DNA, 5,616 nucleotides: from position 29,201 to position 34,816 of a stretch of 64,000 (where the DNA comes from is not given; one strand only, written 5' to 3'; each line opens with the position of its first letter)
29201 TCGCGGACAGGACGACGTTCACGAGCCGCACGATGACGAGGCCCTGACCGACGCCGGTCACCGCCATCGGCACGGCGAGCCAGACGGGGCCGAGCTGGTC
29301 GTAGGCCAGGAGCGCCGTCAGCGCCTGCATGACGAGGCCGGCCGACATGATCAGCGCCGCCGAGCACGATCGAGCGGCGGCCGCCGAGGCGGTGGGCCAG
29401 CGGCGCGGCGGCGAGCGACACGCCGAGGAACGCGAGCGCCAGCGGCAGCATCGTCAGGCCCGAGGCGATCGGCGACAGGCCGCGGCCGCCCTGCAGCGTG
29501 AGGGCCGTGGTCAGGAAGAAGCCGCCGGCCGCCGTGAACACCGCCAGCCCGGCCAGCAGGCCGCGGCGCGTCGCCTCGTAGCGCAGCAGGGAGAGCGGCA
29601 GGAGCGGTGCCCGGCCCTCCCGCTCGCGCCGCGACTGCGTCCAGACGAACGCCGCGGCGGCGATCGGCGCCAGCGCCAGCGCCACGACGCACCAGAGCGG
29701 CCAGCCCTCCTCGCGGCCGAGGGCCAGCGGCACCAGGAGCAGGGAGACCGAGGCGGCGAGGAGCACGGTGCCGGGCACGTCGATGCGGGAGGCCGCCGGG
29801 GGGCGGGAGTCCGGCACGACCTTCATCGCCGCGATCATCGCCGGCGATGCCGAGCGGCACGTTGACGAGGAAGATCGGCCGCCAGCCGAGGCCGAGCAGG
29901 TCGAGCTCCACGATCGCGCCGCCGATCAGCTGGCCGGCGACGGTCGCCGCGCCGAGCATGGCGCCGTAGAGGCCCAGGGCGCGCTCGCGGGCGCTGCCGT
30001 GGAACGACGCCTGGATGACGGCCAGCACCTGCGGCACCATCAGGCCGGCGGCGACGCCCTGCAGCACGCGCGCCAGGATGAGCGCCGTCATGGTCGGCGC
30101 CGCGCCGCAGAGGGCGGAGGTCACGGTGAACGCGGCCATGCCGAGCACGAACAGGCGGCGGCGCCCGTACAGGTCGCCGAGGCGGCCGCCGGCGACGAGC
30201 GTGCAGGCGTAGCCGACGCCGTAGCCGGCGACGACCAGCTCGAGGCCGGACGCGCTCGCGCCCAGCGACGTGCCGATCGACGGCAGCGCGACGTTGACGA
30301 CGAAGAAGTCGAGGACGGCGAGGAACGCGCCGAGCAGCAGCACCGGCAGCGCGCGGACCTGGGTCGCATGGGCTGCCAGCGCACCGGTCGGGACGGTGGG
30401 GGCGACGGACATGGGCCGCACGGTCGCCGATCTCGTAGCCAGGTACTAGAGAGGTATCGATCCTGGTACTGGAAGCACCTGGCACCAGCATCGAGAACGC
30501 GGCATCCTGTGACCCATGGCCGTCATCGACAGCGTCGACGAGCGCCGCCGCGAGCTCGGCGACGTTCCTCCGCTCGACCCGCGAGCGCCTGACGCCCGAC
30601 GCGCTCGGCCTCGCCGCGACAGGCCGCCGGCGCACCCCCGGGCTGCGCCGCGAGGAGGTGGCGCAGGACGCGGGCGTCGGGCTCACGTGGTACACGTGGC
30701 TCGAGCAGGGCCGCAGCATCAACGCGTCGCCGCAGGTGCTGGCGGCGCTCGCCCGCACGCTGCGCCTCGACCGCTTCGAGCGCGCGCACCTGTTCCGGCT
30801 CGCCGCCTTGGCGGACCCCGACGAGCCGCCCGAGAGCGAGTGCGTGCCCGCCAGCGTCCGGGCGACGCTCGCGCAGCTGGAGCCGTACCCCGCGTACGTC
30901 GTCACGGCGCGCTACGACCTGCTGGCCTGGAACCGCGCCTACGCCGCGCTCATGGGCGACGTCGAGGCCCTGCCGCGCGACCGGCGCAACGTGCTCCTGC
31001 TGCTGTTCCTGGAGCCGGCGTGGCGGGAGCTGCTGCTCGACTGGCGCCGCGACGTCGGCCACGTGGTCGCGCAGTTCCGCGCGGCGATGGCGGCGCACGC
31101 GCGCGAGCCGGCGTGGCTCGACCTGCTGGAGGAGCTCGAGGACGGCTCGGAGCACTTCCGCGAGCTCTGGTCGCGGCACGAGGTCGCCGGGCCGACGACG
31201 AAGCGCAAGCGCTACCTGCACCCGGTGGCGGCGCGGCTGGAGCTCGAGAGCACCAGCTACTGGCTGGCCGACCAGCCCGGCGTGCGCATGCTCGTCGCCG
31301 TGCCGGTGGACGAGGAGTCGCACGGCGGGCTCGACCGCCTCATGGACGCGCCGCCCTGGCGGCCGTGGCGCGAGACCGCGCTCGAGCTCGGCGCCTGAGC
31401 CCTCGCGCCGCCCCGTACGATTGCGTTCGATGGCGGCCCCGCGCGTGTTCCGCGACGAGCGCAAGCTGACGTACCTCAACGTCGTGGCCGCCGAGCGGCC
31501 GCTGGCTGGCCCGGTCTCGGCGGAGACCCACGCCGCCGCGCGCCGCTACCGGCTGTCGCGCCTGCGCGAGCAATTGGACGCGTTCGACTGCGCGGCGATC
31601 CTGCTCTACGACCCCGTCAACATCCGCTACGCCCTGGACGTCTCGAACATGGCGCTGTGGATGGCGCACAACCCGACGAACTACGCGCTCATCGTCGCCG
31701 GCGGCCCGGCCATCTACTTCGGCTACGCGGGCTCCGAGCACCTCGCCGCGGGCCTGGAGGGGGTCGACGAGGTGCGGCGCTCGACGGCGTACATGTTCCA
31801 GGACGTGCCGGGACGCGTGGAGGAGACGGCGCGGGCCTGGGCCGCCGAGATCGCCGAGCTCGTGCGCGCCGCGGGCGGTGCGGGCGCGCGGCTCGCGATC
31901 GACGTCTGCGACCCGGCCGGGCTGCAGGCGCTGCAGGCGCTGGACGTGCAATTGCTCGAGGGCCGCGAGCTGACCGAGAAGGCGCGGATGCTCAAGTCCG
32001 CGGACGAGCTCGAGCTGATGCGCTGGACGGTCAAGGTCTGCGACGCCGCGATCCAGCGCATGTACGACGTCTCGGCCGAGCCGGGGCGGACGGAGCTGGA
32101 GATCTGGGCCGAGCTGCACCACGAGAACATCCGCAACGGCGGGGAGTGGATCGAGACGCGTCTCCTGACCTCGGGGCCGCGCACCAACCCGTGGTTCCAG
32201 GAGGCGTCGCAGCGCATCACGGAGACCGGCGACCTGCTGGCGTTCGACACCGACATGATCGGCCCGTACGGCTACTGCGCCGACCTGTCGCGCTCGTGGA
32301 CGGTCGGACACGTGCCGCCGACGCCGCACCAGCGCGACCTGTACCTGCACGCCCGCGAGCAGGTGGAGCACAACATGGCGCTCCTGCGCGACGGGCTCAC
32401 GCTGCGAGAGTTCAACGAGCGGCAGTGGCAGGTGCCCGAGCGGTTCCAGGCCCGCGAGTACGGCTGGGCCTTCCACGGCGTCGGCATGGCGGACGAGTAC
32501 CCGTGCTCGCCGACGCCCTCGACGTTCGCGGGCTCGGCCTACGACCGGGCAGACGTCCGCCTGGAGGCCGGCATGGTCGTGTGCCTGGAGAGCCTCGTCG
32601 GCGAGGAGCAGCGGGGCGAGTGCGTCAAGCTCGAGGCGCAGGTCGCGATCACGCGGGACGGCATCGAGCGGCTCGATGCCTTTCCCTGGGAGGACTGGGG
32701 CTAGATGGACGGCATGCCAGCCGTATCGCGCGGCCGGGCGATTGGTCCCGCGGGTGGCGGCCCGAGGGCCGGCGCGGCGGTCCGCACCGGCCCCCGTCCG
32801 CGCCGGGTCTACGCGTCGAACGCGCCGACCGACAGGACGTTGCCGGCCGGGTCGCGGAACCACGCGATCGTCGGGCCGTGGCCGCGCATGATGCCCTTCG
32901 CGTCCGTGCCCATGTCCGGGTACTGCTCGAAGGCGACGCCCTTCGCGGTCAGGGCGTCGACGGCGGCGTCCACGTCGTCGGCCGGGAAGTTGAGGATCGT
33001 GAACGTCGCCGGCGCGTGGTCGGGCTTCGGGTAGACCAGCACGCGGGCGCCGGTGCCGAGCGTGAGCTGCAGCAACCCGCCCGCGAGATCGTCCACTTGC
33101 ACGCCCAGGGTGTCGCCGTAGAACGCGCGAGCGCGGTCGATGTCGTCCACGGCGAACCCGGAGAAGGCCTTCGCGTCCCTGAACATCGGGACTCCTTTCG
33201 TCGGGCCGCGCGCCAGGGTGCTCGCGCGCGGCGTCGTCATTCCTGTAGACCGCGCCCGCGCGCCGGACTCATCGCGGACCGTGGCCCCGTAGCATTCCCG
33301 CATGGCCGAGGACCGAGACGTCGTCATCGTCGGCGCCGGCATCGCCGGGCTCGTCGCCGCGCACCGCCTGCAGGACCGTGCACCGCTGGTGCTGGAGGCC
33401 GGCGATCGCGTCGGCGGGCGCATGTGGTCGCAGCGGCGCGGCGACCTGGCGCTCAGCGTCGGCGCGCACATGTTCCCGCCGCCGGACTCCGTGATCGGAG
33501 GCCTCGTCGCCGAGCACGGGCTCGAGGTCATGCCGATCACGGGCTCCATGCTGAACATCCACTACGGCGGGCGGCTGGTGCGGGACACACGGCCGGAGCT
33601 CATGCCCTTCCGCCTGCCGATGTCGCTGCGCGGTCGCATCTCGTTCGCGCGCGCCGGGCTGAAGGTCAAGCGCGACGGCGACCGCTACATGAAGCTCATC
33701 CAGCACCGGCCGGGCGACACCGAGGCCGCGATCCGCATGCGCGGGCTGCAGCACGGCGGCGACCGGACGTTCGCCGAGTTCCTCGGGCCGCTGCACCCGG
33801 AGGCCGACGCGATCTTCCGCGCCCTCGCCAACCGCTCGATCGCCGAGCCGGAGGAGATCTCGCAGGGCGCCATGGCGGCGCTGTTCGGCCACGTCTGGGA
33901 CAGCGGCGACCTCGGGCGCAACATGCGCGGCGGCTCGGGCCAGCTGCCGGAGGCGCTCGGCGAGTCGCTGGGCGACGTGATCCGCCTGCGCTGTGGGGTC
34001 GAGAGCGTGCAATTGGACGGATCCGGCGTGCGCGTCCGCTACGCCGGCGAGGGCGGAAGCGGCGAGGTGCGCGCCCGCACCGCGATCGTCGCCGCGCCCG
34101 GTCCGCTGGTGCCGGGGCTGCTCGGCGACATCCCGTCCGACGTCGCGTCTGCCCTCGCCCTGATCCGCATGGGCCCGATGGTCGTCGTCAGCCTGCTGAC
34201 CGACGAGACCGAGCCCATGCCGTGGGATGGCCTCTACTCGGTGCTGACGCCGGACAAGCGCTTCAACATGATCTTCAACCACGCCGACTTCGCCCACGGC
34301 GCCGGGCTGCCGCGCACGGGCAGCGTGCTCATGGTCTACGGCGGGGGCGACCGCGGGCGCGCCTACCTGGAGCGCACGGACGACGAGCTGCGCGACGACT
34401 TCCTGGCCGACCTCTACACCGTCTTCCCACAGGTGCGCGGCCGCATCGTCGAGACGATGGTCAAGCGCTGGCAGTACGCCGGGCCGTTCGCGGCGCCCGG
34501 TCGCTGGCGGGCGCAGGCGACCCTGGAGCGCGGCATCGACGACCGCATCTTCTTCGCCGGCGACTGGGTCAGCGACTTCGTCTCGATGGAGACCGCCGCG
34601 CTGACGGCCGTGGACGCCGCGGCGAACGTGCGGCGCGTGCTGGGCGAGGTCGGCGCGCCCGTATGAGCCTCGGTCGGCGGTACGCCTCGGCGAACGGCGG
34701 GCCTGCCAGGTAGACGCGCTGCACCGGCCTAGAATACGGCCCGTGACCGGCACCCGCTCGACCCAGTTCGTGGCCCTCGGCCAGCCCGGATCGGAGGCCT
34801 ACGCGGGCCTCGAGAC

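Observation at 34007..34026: The palindrome motif is embedded in frame in unrelated genes with rare codons, including an identical 20-mer in two genes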

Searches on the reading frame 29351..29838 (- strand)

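Call 36: search_protein_families(library=pfam, proteins=[window:29351-29838:-], max_evalue=0.0001)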
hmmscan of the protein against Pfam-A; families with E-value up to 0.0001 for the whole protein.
window:29351-29838:- (162 aa): 1 family
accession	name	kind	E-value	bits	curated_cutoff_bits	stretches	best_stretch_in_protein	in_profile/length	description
PF07690.21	MFS_1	-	7.4e-06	25.6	33.4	1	31-161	140-275/347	Major Facilitator Superfamily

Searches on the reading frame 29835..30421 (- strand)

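Call 36: search_protein_families(library=pfam, proteins=[window:29835-30421:-], max_evalue=0.0001)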
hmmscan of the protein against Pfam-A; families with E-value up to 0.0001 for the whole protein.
window:29835-30421:- (195 aa): 2 families
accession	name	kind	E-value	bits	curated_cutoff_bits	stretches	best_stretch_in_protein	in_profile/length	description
PF07690.21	MFS_1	-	6.4e-31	108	33.4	1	28-193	1-163/347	Major Facilitator Superfamily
PF00083.30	Sugar_tr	-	1.7e-08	34.2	22.3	1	30-191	19-181/452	Sugar (and other) transporter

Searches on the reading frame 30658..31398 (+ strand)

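Call 36: search_protein_families(library=pfam, proteins=[window:30658-31398:+], max_evalue=0.0001)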
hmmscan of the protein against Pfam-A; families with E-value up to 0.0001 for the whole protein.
window:30658-31398:+ (246 aa): 2 families
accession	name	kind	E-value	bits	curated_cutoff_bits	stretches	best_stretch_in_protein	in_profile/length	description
PF17765.7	MLTR_LBD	-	8.5e-50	169.5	26.3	1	63-228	1-168/168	MmyB-like transcription regulator ligand binding domain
PF13560.12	HTH_31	-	2.8e-07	31.2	27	1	2-45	21-64/64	Helix-turn-helix domain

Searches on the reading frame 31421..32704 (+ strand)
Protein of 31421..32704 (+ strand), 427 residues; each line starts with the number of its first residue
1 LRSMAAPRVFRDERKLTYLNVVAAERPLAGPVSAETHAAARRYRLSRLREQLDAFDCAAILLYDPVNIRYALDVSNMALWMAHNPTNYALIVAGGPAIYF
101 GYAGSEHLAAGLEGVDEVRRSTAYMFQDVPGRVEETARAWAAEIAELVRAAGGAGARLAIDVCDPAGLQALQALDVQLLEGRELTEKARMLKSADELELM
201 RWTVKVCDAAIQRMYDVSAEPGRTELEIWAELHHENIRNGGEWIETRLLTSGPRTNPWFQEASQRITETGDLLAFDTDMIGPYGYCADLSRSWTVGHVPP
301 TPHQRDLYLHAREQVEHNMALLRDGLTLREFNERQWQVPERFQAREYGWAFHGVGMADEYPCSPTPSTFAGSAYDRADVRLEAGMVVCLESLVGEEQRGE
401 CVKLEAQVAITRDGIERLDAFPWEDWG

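Call 11: search_protein_families(library=pfam, proteins=[window:31421-32704:+])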
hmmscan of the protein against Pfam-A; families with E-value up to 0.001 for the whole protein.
window:31421-32704:+ (427 aa): 2 families
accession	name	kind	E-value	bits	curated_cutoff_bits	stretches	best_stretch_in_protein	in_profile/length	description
PF00557.29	Peptidase_M24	-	6.5e-25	88.6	23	1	198-411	1-207/208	Metallopeptidase family M24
PF01321.24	Creatinase_N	-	0.00063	20.7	22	0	44-190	1-127/128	Creatinase/Prolidase N-terminal domain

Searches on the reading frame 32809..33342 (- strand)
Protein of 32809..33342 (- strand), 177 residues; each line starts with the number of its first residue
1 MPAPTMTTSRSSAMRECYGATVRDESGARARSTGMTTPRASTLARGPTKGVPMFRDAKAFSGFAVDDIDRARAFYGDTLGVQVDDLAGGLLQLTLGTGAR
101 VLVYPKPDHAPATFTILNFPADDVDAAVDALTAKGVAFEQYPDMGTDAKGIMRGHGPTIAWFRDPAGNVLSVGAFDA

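Call 36: search_protein_families(library=pfam, proteins=[window:32809-33342:-], max_evalue=0.0001)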
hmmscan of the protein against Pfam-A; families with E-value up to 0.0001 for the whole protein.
window:32809-33342:- (177 aa): 4 families
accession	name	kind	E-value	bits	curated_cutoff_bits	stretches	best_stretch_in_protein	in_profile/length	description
PF00903.31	Glyoxalase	-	3.5e-11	44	20.6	1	63-170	7-119/121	Glyoxalase/Bleomycin resistance protein/Dioxygenase superfamily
PF13669.12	Glyoxalase_4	-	2.9e-05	24.7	27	0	62-140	4-95/109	Glyoxalase/Bleomycin resistance protein/Dioxygenase superfamily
PF22677.2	Ble-like_N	-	3.4e-05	24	24.5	0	65-82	9-26/41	Bleomycin resistance protein-like N-terminal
PF18029.7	Glyoxalase_6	-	6e-05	24.1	23.6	0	65-172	6-105/106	Glyoxalase-like domain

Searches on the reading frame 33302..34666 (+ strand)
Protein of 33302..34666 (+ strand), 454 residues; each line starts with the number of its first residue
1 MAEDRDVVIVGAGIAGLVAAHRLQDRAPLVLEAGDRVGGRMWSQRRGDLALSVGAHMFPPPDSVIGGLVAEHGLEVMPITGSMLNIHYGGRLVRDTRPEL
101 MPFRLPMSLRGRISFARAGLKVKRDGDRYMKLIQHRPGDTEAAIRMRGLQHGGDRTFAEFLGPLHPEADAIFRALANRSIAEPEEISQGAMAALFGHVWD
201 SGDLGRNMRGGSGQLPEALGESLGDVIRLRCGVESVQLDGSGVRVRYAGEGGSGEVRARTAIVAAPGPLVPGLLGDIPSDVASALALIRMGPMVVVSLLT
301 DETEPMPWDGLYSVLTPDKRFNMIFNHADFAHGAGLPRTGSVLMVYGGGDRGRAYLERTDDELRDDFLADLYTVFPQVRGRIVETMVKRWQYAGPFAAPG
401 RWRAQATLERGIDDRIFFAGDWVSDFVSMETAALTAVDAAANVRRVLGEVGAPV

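Call 11: search_protein_families(library=pfam, proteins=[window:33302-34666:+])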
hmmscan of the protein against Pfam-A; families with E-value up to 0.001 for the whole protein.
window:33302-34666:+ (454 aa): 5 families
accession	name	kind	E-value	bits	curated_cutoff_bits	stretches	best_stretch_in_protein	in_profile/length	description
PF01593.30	Amino_oxidase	-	5.5e-48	164.8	19.8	1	14-443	1-442/443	Flavin containing amine oxidoreductase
PF13450.12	NAD_binding_8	-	1.9e-12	47.7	21.9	1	9-62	1-56/68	NAD(P)-binding Rossmann-like domain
PF01266.30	DAO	-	2.1e-10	41.1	27.9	2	6-39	1-37/353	FAD dependent oxidoreductase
PF05834.18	Lycopene_cycl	-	0.0001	21.9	23.4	0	6-49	1-51/380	Lycopene cyclase protein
PF00890.30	FAD_binding_2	-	0.00021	21.1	20.4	1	6-39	1-36/414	FAD binding domain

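Call 15: find_encoding_contigs(protein=window:33302-34666:+, flank=10000, max_places=6)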
Protein window:33302-34666:+ (454 aa): no gene with exactly this product is on record in the collection.

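Call 17: find_related_loci(query=window:33302-34666:+, collection=genome_contigs, flank=10000)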
Query window:33302-34666:+ (454 aa) in genome_contigs; peptide patterns used: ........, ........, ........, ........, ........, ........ (x = any residue, [..] = any of these).
101 stretches matched a pattern; 33 encode a relative of the query (tblastn E <= 1e-3); 32 distinct loci.
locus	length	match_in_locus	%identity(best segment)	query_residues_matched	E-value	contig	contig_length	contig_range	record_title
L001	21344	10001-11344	69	1-448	0e+0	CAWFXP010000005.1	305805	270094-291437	MAG: uncultured Thermoleophilia bacterium isolate MFD00962.bin.1.295 genome assembly, contig: contig_17449, whole genome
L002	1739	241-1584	68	1-448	0e+0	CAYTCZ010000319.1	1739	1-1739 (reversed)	MAG TPA_asm: uncultured Gaiellales bacterium isolate SRP321284_co1_134 genome assembly, contig: NODE_115547_length_1739_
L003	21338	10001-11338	69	4-449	0e+0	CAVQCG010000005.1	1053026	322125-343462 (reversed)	MAG: uncultured Thermoleophilia bacterium isolate MFD02199.bin.1.2 genome assembly, contig: contig_31251, whole genome s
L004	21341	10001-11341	71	1-447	0e+0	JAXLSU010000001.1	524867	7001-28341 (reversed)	MAG: Gaiellales bacterium isolate STL-ACT43 C4.202.fa-1, whole genome shotgun sequence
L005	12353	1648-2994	68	1-449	0e+0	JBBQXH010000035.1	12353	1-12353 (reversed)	MAG: Gaiellales bacterium isolate Co_metawrap_2104 Cmw_2104_k141_5424329_length_12353_cov_9.0000, whole genome shotgun s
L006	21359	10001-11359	70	1-453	0e+0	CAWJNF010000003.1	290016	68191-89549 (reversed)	MAG: uncultured Thermoleophilia bacterium isolate MFD02840.bin.1.236 genome assembly, contig: contig_20792, whole genome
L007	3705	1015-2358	69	1-447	0e+0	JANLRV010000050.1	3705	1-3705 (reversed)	MAG: Actinomycetes bacterium isolate OTE_25_metabat_83 OTE_25_k141_176929, whole genome shotgun sequence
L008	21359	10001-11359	64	1-453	0e+0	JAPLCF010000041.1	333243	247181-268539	MAG: Actinomycetota bacterium isolate LacPavin_0818_WC50_MAG_67_13 LacPavin_0818_WC50_scaffold_26434, whole genome shotg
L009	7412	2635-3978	64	1-447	0e+0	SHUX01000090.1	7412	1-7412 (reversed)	MAG: Thermoleophilia bacterium isolate Baikal-deep-G21 BACOMB-C46999, whole genome shotgun sequence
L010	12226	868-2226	64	1-453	0e+0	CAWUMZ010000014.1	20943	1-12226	MAG: uncultured bacterium isolate SRR1522964_binner123_21_1705335400 genome assembly, contig: ERZ11849542.278, whole gen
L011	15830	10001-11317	67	3-444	0e+0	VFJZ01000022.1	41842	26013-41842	MAG: Actinomycetota bacterium isolate Bin_62_12 c_000003519153, whole genome shotgun sequence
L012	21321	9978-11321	64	1-447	8e-179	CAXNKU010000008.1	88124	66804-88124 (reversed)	MAG: Gaiellales bacterium isolate ME-04may21-LR-75 genome assembly, contig: ME-04may21-LR-C891, whole genome shotgun seq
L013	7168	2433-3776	64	1-447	1e-179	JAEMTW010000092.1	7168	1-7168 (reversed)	MAG: Thermoleophilia bacterium isolate SupBloom_Metag_035 Bloom_5_S5_NODE_6172_length_7168_cov_6.473359, whole genome sh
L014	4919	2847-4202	64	3-454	0e+0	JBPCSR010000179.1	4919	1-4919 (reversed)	MAG: Gaiellales bacterium S1Ck117_2189760_flag_0_multi_5.9559_len_4919, whole genome shotgun sequence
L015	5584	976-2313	62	3-447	2e-180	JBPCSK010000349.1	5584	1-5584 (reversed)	MAG: Gaiellales bacterium S1Ck117_2522414_flag_1_multi_4.9137_len_5584, whole genome shotgun sequence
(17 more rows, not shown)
